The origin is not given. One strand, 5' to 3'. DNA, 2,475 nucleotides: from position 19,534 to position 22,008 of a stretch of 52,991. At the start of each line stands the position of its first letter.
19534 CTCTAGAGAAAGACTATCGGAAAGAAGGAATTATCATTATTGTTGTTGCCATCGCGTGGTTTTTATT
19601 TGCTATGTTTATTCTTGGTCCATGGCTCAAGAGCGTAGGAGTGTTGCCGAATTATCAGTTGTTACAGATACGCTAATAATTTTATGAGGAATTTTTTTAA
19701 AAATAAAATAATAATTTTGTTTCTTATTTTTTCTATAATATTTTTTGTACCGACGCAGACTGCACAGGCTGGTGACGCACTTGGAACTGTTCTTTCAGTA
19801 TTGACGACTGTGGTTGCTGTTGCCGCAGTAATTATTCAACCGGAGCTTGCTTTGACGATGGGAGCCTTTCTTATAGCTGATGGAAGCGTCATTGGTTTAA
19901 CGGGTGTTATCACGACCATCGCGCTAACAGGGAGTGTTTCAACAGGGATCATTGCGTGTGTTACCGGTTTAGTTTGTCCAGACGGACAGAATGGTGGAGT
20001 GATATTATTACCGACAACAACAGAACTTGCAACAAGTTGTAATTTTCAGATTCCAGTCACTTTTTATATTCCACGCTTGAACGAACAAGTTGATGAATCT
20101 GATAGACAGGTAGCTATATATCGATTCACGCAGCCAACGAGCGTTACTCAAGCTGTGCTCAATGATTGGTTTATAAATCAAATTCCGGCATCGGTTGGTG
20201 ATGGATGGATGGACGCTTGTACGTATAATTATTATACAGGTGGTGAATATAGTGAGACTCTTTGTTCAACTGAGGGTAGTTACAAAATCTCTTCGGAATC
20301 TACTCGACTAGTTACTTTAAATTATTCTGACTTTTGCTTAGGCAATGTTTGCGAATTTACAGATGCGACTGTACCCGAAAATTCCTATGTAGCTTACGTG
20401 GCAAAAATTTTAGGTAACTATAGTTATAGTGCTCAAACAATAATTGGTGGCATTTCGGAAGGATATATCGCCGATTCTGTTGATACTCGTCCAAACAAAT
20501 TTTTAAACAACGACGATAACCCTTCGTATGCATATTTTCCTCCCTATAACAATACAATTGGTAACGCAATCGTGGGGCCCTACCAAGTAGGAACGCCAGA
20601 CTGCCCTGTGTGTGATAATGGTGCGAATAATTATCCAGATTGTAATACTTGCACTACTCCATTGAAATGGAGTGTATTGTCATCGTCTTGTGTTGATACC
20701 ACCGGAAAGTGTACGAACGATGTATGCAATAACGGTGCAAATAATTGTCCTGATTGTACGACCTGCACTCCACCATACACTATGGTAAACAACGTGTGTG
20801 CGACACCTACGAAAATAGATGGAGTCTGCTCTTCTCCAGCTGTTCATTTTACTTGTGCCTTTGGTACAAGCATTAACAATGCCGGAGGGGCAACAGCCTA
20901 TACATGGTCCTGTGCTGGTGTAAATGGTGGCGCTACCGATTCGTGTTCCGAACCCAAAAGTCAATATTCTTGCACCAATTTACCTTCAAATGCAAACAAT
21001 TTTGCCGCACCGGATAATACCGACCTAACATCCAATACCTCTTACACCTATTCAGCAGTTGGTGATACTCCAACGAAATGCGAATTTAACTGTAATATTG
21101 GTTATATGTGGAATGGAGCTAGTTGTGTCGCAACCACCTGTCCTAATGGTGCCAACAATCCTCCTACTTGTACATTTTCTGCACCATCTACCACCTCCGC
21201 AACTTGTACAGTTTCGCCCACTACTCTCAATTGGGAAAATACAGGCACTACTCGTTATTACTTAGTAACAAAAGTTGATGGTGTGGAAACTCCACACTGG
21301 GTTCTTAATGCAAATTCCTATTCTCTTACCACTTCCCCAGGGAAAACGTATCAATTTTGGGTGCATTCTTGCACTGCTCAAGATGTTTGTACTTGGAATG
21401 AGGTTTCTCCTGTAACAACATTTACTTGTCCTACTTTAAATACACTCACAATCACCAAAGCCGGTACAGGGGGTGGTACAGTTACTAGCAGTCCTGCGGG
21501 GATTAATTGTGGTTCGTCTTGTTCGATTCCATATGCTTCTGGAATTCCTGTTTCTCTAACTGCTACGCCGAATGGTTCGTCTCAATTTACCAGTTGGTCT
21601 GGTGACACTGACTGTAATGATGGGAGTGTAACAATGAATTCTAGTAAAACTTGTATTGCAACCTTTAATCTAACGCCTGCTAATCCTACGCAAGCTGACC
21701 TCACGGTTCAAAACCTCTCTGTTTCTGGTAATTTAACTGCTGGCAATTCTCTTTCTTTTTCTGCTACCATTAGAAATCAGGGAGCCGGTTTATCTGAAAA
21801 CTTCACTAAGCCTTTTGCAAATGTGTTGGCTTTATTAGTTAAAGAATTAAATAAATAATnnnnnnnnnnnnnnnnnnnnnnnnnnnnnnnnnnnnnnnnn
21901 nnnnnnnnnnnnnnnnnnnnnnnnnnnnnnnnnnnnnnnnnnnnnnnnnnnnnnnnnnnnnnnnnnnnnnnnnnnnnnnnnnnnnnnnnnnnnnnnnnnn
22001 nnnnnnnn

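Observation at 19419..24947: Duplicated module of small membrane protein plus giant Cys-rich secreted protein, directly upstream of the pilus genes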

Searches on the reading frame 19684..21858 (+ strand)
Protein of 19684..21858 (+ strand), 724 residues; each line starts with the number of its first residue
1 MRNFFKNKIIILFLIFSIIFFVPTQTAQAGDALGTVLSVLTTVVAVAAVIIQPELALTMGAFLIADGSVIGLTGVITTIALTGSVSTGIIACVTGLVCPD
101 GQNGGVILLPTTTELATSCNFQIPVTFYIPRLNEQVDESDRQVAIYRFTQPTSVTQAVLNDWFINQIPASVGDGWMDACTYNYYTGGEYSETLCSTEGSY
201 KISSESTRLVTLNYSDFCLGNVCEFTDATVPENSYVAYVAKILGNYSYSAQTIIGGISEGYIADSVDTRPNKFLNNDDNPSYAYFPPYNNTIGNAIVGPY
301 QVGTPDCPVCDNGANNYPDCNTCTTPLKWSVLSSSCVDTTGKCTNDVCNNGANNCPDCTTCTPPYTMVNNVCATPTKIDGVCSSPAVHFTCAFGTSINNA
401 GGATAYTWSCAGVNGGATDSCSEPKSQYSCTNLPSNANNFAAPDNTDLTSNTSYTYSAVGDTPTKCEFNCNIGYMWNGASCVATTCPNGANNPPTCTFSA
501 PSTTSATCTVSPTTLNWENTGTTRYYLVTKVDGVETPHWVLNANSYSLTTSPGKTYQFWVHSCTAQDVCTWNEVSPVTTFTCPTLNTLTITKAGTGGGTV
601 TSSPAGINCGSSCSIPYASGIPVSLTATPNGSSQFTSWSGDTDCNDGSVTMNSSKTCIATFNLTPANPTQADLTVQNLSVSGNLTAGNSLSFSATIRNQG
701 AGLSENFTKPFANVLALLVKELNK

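Call 3: search_protein_families(library=pfam, proteins=[window:19684-21858:+], max_evalue=0.1)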
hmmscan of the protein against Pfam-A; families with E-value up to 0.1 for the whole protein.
window:19684-21858:+ (724 aa): 2 families
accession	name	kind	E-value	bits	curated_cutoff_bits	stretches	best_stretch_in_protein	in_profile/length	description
PF18998.6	Flg_new_2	-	3.6e-07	30.5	23.6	1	589-663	2-71/73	Divergent InlB B-repeat domain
PF07705.17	CARDB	-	6.8e-05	23.5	22.7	1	671-708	2-39/101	CARDB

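Call 7: search_protein_families(library=ncbifam, proteins=[window:19684-21858:+], max_evalue=0.1)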
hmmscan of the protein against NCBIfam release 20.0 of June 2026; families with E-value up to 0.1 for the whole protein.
window:19684-21858:+ (724 aa): 0 families

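Call 9: search_solved_structures(query=window:19684-21858:+, max_evalue=1)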
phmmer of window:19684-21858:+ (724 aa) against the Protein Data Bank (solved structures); distinct sequences matched with E-value up to 1: 0.

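Call 10: find_homologous_proteins(query=window:19684-21858:+)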
Query window:19684-21858:+ (724 aa): 28 proteins with E <= 0.001 among 8000 candidates.
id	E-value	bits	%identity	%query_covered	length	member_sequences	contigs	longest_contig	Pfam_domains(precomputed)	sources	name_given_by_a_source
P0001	3.1e-285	966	100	60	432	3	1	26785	PF18998.7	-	-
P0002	3.0e-65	239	36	43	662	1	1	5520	-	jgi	jgi:hypothetical protein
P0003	2.4e-63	233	39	43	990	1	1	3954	PF18998.7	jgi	jgi:hypothetical protein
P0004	3.3e-58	216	41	18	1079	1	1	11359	PF18998.7,PF01436.28,PF25021.2,PF06739.18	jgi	-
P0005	2.9e-57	213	55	8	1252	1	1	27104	-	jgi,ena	-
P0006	1.5e-53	201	50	16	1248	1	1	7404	PF00415.25,PF13287.13,PF13290.14,PF18998.7,PF13540.13,PF25384.2,PF01436.28,PF25021.2,PF08450.19,PF25390.2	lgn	-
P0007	1.6e-53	200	41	31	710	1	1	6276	PF00090.26,PF19028.7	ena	-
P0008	1.2e-50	191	38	52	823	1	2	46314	-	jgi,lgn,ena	-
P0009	3.0e-47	180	43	16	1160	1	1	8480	PF09479.17,PF17992.8,PF13529.14,PF18998.7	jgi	-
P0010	2.1e-46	177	45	24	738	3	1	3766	-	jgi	-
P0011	9.4e-42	162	34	53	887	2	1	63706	-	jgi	jgi:hypothetical protein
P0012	2.4e-36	144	43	30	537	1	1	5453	-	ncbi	-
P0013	4.5e-32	130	38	23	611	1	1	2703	-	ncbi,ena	-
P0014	5.9e-32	129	37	42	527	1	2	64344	-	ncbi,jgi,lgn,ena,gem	ncbi:MAG: hypothetical protein WCS97_01125 [Candidatus Paceibacterota bacterium]|jgi:hypothetical pr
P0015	3.0e-29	120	43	25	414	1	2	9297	-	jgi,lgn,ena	jgi:hypothetical protein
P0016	2.5e-28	117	39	28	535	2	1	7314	-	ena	-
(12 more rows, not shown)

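Call 12: find_encoding_contigs(protein=P0014, flank=10000, max_places=2)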
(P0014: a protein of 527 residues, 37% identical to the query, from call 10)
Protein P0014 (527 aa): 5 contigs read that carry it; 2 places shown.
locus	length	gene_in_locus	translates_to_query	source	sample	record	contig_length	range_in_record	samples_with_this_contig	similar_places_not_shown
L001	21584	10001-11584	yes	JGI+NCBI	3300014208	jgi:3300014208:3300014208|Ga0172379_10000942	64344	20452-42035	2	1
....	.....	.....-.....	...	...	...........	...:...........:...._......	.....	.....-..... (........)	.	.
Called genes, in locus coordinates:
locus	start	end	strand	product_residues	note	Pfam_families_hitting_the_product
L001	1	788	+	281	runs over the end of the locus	PF13292:DXP_synthase_N (faint), PF00456:Transketolase_N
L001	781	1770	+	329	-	PF02779:Transket_pyr, PF02780:Transketolase_C, PF22613:Transketolase_C_1 (faint)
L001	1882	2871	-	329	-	PF00294:PfkB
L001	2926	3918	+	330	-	PF00274:Glycolytic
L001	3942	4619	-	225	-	-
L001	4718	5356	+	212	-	PF01386:Ribosomal_L25p, PF14693:Ribosomal_TL5_C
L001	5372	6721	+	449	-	PF13406:SLT_2 (faint)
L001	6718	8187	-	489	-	PF20154:LNT_N, PF00795:CN_hydrolase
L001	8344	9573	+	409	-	-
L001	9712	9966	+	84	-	-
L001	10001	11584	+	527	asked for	-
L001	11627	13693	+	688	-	PF13884:Peptidase_S74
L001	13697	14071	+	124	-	-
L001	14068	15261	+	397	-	-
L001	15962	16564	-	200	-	-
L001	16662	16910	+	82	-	PF01197:Ribosomal_L31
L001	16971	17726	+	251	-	PF03462:PCRF, PF00472:RF-1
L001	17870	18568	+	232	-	PF00318:Ribosomal_S2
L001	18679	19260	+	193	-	PF00889:EF_TS, PF25025:EF-Ts_N (weak)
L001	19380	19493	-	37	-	-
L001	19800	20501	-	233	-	-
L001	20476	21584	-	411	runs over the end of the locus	PF13506:Glyco_transf_21, PF00535:Glycos_transf_2, PF10111:Glyco_tranf_2_2, PF13641:Glyco_tranf_2_3, PF03142:Chitin_synth_2 (weak), PF13632:Glyco_trans_2_3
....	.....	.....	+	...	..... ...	-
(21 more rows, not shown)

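Call 13: find_encoding_contigs(protein=P0011, flank=10000, max_places=2)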
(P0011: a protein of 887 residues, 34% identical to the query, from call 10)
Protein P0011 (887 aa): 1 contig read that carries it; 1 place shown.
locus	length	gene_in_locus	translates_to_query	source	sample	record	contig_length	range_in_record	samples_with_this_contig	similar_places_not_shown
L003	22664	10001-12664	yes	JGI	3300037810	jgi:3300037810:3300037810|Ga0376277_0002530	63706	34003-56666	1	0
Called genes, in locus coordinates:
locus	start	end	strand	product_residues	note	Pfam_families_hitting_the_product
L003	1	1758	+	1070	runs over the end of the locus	PF25596:CPSase_L_D1, PF02222:ATP-grasp, PF02786:CPSase_L_D2, PF07478:Dala_Dala_lig_C, PF02787:CPSase_L_D3, PF25596:CPSase_L_D1, PF02786:CPSase_L_D2, PF02222:ATP-grasp, +4 more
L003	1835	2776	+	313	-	PF02729:OTCace_N, PF00185:OTCace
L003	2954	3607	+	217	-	PF01797:Y1_Tnp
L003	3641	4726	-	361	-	PF05697:Trigger_N, PF05698:Trigger_C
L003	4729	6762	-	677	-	PF03030:H_PPase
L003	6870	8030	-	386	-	PF08529:NusA_N, PF00575:S1 (weak), PF13184:KH_NusA_1st, PF26594:KH_NusA_2nd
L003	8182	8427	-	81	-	-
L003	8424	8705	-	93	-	-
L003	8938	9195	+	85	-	-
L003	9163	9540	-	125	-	-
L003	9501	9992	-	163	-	-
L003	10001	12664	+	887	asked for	-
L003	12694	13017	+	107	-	-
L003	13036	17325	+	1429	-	PF00090:TSP_1 (faint)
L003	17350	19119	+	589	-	PF05157:MshEN, PF00437:T2SSE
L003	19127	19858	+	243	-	-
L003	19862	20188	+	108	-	PF05973:Gp49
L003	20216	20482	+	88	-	PF13560:HTH_31, PF01381:HTH_3, PF22495:HTH_92 (weak)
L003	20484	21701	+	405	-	PF28597:T2SSF_N (faint), PF00482:T2SSF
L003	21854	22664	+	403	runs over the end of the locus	-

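Call 14: find_encoding_contigs(protein=P0008, flank=10000, max_places=2)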
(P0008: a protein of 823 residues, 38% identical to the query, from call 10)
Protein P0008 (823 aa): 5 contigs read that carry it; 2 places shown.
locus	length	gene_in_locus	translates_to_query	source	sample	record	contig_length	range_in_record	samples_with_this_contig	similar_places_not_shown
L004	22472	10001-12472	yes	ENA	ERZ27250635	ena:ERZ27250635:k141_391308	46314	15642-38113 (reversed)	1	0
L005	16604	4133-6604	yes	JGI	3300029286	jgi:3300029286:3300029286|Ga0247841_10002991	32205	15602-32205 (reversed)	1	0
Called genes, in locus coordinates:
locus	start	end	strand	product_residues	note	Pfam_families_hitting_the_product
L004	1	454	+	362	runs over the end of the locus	PF00044:Gp_dh_N, PF02800:Gp_dh_C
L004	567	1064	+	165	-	PF02502:LacAB_rpiB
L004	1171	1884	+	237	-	PF00834:Ribul_P_3_epim, PF00977:His_biosynth (faint)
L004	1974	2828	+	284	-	PF13292:DXP_synthase_N (faint), PF00456:Transketolase_N, PF00676:E1_dh (weak)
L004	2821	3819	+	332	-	PF02779:Transket_pyr, PF02780:Transketolase_C, PF22613:Transketolase_C_1 (weak)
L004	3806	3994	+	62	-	-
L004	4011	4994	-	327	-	PF00294:PfkB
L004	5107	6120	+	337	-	PF00274:Glycolytic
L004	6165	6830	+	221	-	PF01386:Ribosomal_L25p, PF14693:Ribosomal_TL5_C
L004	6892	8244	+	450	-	-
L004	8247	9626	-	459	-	PF20154:LNT_N, PF00795:CN_hydrolase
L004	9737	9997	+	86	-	-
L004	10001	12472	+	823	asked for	-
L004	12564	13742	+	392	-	-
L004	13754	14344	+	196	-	-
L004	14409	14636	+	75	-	-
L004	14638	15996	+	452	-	-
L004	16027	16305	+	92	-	PF01197:Ribosomal_L31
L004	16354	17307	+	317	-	PF03462:PCRF, PF00472:RF-1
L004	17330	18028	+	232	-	PF00318:Ribosomal_S2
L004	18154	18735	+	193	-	PF00889:EF_TS, PF25025:EF-Ts_N (faint)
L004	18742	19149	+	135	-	-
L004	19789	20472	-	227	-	-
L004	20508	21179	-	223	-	-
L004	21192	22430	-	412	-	PF13506:Glyco_transf_21, PF03142:Chitin_synth_2 (faint), PF00535:Glycos_transf_2, PF10111:Glyco_tranf_2_2, PF13641:Glyco_tranf_2_3, PF01644:Chitin_synth_1 (faint), PF13632:Glyco_trans_2_3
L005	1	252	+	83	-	?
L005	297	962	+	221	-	PF01386:Ribosomal_L25p, PF14693:Ribosomal_TL5_C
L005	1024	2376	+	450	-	-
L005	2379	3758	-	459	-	PF20154:LNT_N, PF00795:CN_hydrolase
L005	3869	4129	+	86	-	-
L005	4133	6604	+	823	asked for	-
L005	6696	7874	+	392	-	-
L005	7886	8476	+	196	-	-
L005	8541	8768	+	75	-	-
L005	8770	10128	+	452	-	-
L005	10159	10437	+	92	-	PF01197:Ribosomal_L31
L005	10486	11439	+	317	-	PF03462:PCRF, PF00472:RF-1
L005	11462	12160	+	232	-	PF00318:Ribosomal_S2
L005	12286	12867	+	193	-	PF00889:EF_TS, PF25025:EF-Ts_N (faint)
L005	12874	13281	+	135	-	-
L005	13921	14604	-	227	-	-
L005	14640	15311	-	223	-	-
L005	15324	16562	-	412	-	PF13506:Glyco_transf_21, PF03142:Chitin_synth_2 (faint), PF00535:Glycos_transf_2, PF10111:Glyco_tranf_2_2, PF13641:Glyco_tranf_2_3, PF01644:Chitin_synth_1 (faint), PF13632:Glyco_trans_2_3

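Call 74: find_encoding_contigs(protein=P0001, flank=3000, max_places=4)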
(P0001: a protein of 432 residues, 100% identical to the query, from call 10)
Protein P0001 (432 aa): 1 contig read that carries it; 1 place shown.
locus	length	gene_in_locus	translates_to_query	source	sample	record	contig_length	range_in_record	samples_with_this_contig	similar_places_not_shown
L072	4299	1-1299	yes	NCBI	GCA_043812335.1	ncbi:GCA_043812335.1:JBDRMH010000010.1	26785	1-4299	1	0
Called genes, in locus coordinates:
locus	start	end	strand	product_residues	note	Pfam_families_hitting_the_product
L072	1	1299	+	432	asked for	PF18998:Flg_new_2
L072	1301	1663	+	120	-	-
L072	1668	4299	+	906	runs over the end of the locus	-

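Call 84: search_protein_families(library=pfam, proteins=[L004:13754-14344:+, L001:11627-13693:+, L004:12564-13742:+, L003:19127-19858:+], max_evalue=0.05)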
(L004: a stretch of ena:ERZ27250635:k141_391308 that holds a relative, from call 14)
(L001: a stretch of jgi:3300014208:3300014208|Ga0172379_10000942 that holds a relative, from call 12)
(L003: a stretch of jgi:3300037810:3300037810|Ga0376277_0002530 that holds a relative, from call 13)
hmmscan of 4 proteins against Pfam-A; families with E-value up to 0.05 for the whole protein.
L004:13754-14344:+ (196 aa): 0 families

L001:11627-13693:+ (688 aa): 1 family
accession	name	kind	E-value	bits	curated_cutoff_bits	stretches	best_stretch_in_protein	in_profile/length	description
PF13884.11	Peptidase_S74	-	4e-16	59.5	22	1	593-644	1-57/58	Chaperone of endosialidase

L004:12564-13742:+ (392 aa): 0 families

L003:19127-19858:+ (243 aa): 0 families

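Call 91: search_protein_families(library=ncbifam, proteins=[P0010, P0008, P0016], max_evalue=0.05)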
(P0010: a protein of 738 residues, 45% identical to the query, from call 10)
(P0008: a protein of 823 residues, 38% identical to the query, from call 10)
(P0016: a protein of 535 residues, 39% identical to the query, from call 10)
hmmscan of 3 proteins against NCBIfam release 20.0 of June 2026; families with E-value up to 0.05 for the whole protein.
P0010 (738 aa): 0 families

P0008 (823 aa): 0 families

P0016 (535 aa): 0 families
